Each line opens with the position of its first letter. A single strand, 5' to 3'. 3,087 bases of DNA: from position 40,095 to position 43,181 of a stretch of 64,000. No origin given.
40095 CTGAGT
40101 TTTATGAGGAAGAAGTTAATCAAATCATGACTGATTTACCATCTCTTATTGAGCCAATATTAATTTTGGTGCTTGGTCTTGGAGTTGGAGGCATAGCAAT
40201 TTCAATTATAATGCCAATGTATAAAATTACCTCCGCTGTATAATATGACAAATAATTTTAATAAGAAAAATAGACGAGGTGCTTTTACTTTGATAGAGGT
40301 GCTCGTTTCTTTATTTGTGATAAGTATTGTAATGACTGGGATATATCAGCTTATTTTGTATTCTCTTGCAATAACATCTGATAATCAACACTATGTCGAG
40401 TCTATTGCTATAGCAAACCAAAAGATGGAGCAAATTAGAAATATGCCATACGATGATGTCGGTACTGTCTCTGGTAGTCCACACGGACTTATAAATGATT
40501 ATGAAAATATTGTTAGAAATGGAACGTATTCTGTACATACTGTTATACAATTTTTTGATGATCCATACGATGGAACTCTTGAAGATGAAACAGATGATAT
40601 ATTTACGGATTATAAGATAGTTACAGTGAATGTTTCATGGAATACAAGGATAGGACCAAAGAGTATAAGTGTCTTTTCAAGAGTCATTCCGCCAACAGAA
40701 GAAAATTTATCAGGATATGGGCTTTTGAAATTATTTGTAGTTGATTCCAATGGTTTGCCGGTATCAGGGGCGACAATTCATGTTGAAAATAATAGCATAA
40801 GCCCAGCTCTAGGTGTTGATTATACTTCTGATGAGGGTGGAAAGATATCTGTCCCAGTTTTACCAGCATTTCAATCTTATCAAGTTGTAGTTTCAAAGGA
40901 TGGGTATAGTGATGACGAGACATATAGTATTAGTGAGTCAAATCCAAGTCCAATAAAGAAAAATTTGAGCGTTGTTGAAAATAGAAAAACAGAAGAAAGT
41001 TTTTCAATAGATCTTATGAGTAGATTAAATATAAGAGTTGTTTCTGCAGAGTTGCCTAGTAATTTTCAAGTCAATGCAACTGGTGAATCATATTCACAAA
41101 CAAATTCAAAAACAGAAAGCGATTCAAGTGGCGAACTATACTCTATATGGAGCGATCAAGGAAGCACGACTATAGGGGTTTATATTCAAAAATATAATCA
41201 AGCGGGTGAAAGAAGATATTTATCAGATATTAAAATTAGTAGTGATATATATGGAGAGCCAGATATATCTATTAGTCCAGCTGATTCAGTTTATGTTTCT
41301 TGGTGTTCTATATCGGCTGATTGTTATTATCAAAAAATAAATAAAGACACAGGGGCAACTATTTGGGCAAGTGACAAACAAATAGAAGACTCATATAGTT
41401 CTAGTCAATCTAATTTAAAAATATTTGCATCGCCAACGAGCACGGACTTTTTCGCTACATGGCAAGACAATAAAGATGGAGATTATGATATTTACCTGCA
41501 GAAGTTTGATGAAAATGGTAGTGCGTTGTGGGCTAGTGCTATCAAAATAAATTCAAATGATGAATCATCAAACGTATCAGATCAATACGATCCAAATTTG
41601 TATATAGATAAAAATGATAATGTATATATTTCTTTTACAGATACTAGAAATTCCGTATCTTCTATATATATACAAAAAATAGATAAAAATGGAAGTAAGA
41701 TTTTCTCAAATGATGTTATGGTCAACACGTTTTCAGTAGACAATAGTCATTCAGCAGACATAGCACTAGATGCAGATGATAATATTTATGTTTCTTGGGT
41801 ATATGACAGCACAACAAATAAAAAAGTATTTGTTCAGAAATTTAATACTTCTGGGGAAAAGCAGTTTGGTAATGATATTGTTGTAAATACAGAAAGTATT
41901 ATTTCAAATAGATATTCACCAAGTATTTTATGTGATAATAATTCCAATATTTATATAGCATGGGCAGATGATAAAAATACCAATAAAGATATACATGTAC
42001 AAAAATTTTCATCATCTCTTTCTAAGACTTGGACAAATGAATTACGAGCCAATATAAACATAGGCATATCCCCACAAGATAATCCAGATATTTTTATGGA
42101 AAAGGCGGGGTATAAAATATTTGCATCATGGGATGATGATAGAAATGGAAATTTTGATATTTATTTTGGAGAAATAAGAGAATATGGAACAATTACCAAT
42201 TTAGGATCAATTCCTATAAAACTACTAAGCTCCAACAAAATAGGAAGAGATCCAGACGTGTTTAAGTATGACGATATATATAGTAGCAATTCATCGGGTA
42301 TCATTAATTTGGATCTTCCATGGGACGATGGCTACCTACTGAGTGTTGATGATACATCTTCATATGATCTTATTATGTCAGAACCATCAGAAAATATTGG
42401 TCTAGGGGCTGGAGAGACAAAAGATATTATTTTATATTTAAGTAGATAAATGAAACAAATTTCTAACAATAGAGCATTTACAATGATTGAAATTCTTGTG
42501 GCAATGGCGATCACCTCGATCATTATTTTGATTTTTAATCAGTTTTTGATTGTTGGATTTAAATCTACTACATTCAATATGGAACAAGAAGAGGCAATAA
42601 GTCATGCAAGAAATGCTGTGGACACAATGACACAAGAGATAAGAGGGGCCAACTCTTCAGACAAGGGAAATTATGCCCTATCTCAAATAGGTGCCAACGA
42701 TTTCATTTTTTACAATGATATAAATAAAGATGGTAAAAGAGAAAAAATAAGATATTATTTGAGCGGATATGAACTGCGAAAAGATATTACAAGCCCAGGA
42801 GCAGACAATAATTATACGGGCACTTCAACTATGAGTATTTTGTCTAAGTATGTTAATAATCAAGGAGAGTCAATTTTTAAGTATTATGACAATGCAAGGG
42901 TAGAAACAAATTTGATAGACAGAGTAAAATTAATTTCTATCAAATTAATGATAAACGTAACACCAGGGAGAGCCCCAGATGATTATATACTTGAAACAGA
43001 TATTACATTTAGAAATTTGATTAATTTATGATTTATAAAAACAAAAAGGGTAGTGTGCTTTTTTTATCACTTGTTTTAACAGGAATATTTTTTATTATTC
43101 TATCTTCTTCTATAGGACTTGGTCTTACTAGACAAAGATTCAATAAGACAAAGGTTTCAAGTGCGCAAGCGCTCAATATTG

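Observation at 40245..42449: Prepilin-type signal fused to a beta-propeller-like repeat array in the type IV pilus locus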

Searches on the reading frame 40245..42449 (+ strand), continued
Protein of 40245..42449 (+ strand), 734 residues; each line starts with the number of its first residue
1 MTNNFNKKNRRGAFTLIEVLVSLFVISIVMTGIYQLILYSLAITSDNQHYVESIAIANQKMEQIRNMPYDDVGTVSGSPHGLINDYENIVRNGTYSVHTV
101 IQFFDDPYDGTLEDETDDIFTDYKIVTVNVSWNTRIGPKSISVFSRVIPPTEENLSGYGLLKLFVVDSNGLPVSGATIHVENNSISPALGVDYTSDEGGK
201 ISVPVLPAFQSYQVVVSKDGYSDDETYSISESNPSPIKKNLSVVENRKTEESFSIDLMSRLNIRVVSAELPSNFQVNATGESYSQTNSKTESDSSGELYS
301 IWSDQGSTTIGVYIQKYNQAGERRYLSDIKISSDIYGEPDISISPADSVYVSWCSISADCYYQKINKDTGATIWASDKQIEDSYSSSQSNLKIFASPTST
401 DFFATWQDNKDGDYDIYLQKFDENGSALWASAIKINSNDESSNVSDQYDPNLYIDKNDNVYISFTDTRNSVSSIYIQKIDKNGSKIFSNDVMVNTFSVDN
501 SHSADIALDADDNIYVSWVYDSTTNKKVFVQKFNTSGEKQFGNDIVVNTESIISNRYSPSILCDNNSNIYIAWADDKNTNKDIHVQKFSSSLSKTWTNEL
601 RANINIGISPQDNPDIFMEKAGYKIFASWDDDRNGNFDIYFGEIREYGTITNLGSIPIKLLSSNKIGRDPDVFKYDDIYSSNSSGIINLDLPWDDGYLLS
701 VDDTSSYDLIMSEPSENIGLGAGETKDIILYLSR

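Call 48: search_protein_families(library=pfam, proteins=[P0053, P0064, P0047, P0045, P0049, P0056, P0051, P0033], max_evalue=0.01)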
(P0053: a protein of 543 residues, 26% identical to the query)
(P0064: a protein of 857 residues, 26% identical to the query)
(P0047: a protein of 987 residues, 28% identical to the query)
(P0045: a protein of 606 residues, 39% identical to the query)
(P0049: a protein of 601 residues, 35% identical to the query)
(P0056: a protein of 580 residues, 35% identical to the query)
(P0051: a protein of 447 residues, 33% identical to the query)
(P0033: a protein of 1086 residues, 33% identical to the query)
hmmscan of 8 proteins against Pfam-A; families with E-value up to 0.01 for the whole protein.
P0053 (543 aa): 3 families
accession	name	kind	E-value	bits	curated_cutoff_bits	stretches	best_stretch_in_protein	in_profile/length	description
PF18962.6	Por_Secre_tail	-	2e-12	47.6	27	1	475-541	2-75/75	Secretion system C-terminal sorting domain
PF04616.20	Glyco_hydro_43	-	3.9e-05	23.6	32.2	0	21-90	106-174/288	Glycosyl hydrolases family 43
PF07372.17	DUF1491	-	0.0017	19.1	25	0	210-245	29-64/104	Protein of unknown function (DUF1491)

P0064 (857 aa): 5 families
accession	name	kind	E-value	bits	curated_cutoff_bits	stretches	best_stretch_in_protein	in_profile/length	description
PF19408.5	PKD_6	-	8.6e-37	125.8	25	2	465-542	2-82/82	PKD-like domain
PF18962.6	Por_Secre_tail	-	3.2e-10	40.6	27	1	788-849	1-70/75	Secretion system C-terminal sorting domain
PF07372.17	DUF1491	-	0.0001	23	25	0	160-196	28-64/104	Protein of unknown function (DUF1491)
PF03640.20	Lipoprotein_15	-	0.00018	21.3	24.4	0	241-272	6-37/47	Secreted repeat of unknown function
PF14061.12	Mtf2_C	-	0.0039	17.8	27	0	229-247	22-40/48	Polycomb-like MTF2 factor 2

P0047 (987 aa): 2 families
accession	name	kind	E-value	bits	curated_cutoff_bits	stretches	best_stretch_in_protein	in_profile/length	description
PF23157.1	DUF7055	-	7.1e-06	26.1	27.6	0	647-665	22-40/66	Domain of unknown function (DUF7055)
PF08877.16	MepB-like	-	0.0034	17.5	27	0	538-573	25-59/122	MepB-like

P0045 (606 aa): 3 families
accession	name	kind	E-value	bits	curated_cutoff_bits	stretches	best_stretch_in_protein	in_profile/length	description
PF13620.12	CarboxypepD_reg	-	1.2e-10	42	32.3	1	172-263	4-79/82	Carboxypeptidase regulatory-like domain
PF07963.17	N_methyl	-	0.0002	21.2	21.2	1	17-40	3-26/27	Prokaryotic N-terminal methylation motif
PF13715.12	CarbopepD_reg_2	-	0.0023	18.4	32.2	0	174-237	5-61/88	CarboxypepD_reg-like domain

P0049 (601 aa): 4 families
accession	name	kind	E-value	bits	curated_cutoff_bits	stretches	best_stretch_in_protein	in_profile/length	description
PF13620.12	CarboxypepD_reg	-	9.3e-13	48.8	32.3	2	166-243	5-65/82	Carboxypeptidase regulatory-like domain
PF07963.17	N_methyl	-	3.4e-07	30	21.2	1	8-33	2-27/27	Prokaryotic N-terminal methylation motif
PF08308.17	PEGA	-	3.2e-05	24.2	20.8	1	561-591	28-58/71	PEGA domain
PF13715.12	CarbopepD_reg_2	-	7.2e-05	23.2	32.2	1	559-595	35-71/88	CarboxypepD_reg-like domain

P0056 (580 aa): 9 families
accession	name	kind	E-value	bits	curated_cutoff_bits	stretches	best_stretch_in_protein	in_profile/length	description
PF13620.12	CarboxypepD_reg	-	6.6e-21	74.9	32.3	2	501-573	4-76/82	Carboxypeptidase regulatory-like domain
PF17802.7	SpaA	-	4.1e-11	43.3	23.1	1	503-571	7-81/91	Prealbumin-like fold domain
PF13715.12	CarbopepD_reg_2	-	3.3e-09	37.1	32.2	1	503-573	5-71/88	CarboxypepD_reg-like domain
PF17210.9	SdrD_B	-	2.1e-07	31.5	29.7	1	505-557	18-70/112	SdrD B-like domain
PF07963.17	N_methyl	-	2.2e-05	24.3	21.2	1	8-31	3-26/27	Prokaryotic N-terminal methylation motif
PF11974.14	bMG3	-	4.6e-05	23.7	34.9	1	494-543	10-59/103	Bacterial alpha-2-macroglobulin MG3 domain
PF08308.17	PEGA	-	7.7e-05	23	20.8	0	543-571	32-60/71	PEGA domain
PF02369.22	Big_1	-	0.0014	19.1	34.9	1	495-565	17-91/93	Bacterial Ig-like domain (group 1)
PF09134.16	Invasin_D3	-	0.0079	17.1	33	0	494-564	19-93/98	Invasin, domain 3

P0051 (447 aa): 1 family
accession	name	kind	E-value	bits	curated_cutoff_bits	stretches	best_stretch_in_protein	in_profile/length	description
PF13620.12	CarboxypepD_reg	-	1.1e-07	32.5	32.3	1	164-229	3-65/82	Carboxypeptidase regulatory-like domain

P0033 (1086 aa): 2 families
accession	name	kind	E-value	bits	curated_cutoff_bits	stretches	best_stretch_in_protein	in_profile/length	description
PF13620.12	CarboxypepD_reg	-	1.2e-07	32.4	32.3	1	171-235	7-69/82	Carboxypeptidase regulatory-like domain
PF07963.17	N_methyl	-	0.0011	18.9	21.2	1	17-37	6-26/27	Prokaryotic N-terminal methylation motif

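Call 68: search_protein_representatives(alignment_id=A1)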
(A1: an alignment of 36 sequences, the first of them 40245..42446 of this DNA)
Query: 36 sequences, 737 profile positions. Proteins with E-value up to 0.001 (for the whole library): 88862; up to 1e-10: 40205; up to 1e-30: 10925. The best 150 are listed.
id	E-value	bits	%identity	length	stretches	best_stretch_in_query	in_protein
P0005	0.0e+00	1015.2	-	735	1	1-737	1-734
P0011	1.2e-281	952.9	-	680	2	5-499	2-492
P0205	1.9e-270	915.9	-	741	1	1-736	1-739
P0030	2.2e-268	909.1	-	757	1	8-737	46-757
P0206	1.6e-266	902.9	-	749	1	8-737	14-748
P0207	2.7e-266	902.2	-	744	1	1-736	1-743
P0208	1.5e-260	883.2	-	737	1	8-736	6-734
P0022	1.8e-260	883.0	-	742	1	6-737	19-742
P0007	4.4e-259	878.4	-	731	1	2-737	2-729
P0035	3.1e-258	875.5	-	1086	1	1-737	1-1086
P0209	1.2e-253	860.4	-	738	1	4-737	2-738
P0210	5.6e-251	851.6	-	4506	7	278-612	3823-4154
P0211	7.5e-251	851.1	-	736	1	8-737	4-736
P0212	5.6e-248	841.6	-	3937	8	272-651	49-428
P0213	2.5e-247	839.5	-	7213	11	258-652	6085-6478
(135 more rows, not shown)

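Call 79: search_solved_structures(query=A1, max_evalue=0.000001, show_alignments=1)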
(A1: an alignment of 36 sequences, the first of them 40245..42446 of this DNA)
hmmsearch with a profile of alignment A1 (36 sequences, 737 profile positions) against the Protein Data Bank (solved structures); distinct sequences matched with E-value up to 0.000001: 4.
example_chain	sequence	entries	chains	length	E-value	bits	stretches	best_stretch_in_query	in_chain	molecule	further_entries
7fh8_A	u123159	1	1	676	7.9e-12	47.6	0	363-548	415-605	CylK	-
7fh7_A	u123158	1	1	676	8e-12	47.6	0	363-548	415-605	CylK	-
7ron_A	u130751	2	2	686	8.4e-12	47.5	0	363-548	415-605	CylK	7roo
7fh6_A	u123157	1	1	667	8.8e-12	47.5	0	363-548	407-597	CylK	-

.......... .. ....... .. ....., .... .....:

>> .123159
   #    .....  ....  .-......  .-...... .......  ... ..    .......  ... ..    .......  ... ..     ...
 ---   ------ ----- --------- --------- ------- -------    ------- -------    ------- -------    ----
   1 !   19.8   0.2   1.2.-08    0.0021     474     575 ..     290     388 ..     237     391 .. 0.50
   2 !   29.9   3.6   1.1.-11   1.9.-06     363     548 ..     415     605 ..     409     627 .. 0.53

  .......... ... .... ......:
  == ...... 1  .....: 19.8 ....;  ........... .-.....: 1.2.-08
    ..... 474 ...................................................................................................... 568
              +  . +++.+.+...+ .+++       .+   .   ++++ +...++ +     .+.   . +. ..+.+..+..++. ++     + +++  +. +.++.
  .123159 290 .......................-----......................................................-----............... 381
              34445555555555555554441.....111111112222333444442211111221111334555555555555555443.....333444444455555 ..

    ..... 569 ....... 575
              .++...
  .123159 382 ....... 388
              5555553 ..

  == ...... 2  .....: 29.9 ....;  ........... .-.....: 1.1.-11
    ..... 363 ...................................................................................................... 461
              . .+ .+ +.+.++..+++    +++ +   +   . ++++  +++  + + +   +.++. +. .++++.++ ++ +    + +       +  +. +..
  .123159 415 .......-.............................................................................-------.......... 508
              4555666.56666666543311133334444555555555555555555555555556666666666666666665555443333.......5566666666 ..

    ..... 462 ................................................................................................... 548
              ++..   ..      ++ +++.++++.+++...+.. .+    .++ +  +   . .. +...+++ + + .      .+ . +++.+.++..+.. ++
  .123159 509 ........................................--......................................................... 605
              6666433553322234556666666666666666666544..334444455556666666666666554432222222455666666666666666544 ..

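Call 85: fold_search(model_id=the predicted structure, library=viral)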
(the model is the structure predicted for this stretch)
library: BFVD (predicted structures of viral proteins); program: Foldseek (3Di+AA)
matches with E <= 10: 847; with E <= 0.001: 132
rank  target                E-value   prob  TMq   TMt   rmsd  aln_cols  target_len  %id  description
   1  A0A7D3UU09            5.8e-20  1.00  0.42  0.52   4.5       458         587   16  NHl repeat unit of beta-propeller protein [Fadolivirus FV1/VV64]
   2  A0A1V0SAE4            3.0e-14  1.00  0.35  0.34   4.2       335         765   17  Bulb-type lectin domain-containing protein [Catovirus CTV1]
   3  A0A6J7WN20            3.0e-14  1.00  0.42  0.58   4.7       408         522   16  Uncharacterized protein [uncultured Caudovirales phage]
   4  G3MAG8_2              1.5e-13  1.00  0.41  0.34  23.8       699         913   14  Gp427 [Bacillus phage G]
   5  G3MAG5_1              2.0e-13  1.00  0.40  0.39  23.1       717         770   13  Gp424 [Bacillus phage G]
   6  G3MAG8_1              2.8e-13  1.00  0.39  0.32  24.3       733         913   14  Gp427 [Bacillus phage G]
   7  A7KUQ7                1.0e-12  1.00  0.41  0.33  23.0       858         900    9  (no name in the UniProt tables at hand)
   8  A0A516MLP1            4.8e-12  1.00  0.39  0.42  31.6       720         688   12  (no name in the UniProt tables at hand)
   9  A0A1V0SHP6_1          3.2e-11  1.00  0.38  0.35  29.9       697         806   14  Collagen triple helix repeat containing protein [Klosneuvirus KNV1]
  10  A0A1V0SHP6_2          5.3e-11  1.00  0.39  0.36  15.9       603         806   14  Collagen triple helix repeat containing protein [Klosneuvirus KNV1]
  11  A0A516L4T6            7.8e-11  1.00  0.39  0.59   5.3       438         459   13  (no name in the UniProt tables at hand)
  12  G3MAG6                8.1e-11  1.00  0.38  0.24  24.9       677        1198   12  Gp425 [Bacillus phage G]
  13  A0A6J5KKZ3            1.4e-10  1.00  0.37  0.25  24.9       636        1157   11  Uncharacterized protein [uncultured Caudovirales phage]
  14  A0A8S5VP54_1          2.4e-10  1.00  0.11  0.06  49.1       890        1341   10  (no name in the UniProt tables at hand)
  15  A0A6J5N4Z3            2.6e-10  1.00  0.39  0.65  14.6       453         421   13  Beta-propeller repeat protein [uncultured Caudovirales phage]
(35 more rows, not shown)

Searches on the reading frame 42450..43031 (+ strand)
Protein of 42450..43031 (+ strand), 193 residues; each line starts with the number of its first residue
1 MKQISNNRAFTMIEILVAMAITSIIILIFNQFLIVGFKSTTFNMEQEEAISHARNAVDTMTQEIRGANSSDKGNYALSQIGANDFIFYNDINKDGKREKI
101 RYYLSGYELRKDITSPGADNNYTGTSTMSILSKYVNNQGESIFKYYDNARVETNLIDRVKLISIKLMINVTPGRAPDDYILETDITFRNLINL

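Call 3: search_protein_families(library=pfam, proteins=[window:42450-43031:+], max_evalue=0.1)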
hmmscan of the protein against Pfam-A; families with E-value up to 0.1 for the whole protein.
window:42450-43031:+ (193 aa): 3 families
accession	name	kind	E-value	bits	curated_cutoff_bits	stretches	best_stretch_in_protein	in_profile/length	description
PF07963.17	N_methyl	-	4.9e-07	29.5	21.2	1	5-28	2-25/27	Prokaryotic N-terminal methylation motif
PF11773.13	ComGE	-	0.0037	17.6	25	1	12-63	2-53/82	Competence system putative prepilin ComGE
PF09682.15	Phage_holin_6_1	-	0.069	14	24.9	0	16-80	7-72/101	Bacteriophage holin of superfamily 6 (Holin_LLH)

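Call 4: search_protein_families(library=ncbifam, proteins=[window:42450-43031:+], max_evalue=0.1)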
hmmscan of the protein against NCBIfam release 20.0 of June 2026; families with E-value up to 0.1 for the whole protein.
window:42450-43031:+ (193 aa): 12 families
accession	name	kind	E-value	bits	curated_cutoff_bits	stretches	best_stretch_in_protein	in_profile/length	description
TIGR02599.1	TIGR02599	subfamily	1.1e-07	31.4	256.5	1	9-77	1-69/361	Verru_Chthon cassette protein C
NF041002.1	pilin_ComGF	equivalog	1.1e-06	29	80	1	7-88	1-84/139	competence type IV pilus minor pilin ComGF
TIGR02532.1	IV_pilin_GFxxxE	domain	5.3e-06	26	16.3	1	8-28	2-22/24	prepilin-type N-terminal cleavage/methylation domain-containing protein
NF041013.1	T4P_ComGE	equivalog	2.3e-05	24.4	49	1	6-60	2-56/83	competence type IV pilus minor pilin ComGE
NF007848.0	PRK10557.1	equivalog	2.5e-05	23.7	120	1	5-67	8-70/192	prepilin peptidase-dependent protein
TIGR02523.1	type_IV_pilV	equivalog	6.6e-05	23.4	52.2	1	10-73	4-67/139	type IV pilus modification protein PilV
TIGR01707.1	gspI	equivalog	0.012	16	44.35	1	10-27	2-19/101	type II secretion system minor pseudopilin GspI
NF038304.1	EPS_HpsC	equivalog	0.018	14.6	200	1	3-35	16-48/318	hormogonium polysaccharide secretion pseudopilin HpsC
TIGR01711.1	gspJ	equivalog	0.02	14.7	64.85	1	9-67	2-60/192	type II secretion system minor pseudopilin GspJ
NF040999.1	pilin_ComGC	equivalog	0.056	13.6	75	0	8-29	2-23/84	competence type IV pilus major pilin ComGC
NF007800.0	PRK10506.1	equivalog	0.062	13.1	158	1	3-69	4-63/163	prepilin peptidase-dependent protein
TIGR01710.1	typeII_sec_gspG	equivalog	0.066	13.3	88.85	0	8-123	1-122/134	type II secretion system major pseudopilin GspG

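Call 45: search_solved_structures(query=A4, max_evalue=10)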
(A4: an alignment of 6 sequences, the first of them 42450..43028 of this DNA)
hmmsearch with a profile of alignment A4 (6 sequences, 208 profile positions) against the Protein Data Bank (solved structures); distinct sequences matched with E-value up to 10: 19.
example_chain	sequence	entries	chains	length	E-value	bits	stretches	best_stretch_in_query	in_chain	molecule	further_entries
9egp_A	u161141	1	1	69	7.7e-06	28.8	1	7-65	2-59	Geopilin domain 1 protein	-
7tgg_A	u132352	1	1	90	6.6e-05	25.8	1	3-54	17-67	Geopilin domain 1 protein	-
9laa_A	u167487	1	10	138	0.0049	19.7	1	8-36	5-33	Type IV pilin protein PilA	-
9lab_B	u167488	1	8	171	0.11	15.3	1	11-34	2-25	MSHA major pilin subunit MshA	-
6gv9_A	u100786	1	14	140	0.46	13.2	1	16-34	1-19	Prepilin peptidase-dependent protein D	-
5kua_A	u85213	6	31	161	0.48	13.2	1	16-37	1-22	pilin | Neisseria meningitidis PilE variant SB-GATDH | Neisseria meningitidis PilE, SB-DATDH variant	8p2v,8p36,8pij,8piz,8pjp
8p3b_A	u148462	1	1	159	0.5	13.1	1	16-37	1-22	Fimbrial protein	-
2hi2_A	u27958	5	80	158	0.52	13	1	16-37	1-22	Fimbrial protein | PilA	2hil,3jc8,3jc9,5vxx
8tj2_C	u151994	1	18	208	0.55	13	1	16-55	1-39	Type IV major pilin protein PilA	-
1ay2_A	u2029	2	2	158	0.55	13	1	16-37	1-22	TYPE 4 PILIN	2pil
3l9f_A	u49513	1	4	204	0.6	12.9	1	75-151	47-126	Putative uncharacterized protein smu.1604c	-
5wda_A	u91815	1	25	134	0.98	12.2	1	16-51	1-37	General secretion pathway protein G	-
8hdu_A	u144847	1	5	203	1.4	11.7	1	23-73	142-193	De novo design cavitated protein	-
12jc_A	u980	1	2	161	1.4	11.6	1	70-117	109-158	Thialysine Acetyltransferase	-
2fe7_A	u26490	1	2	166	1.6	11.5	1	70-117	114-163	probable N-acetyltransferase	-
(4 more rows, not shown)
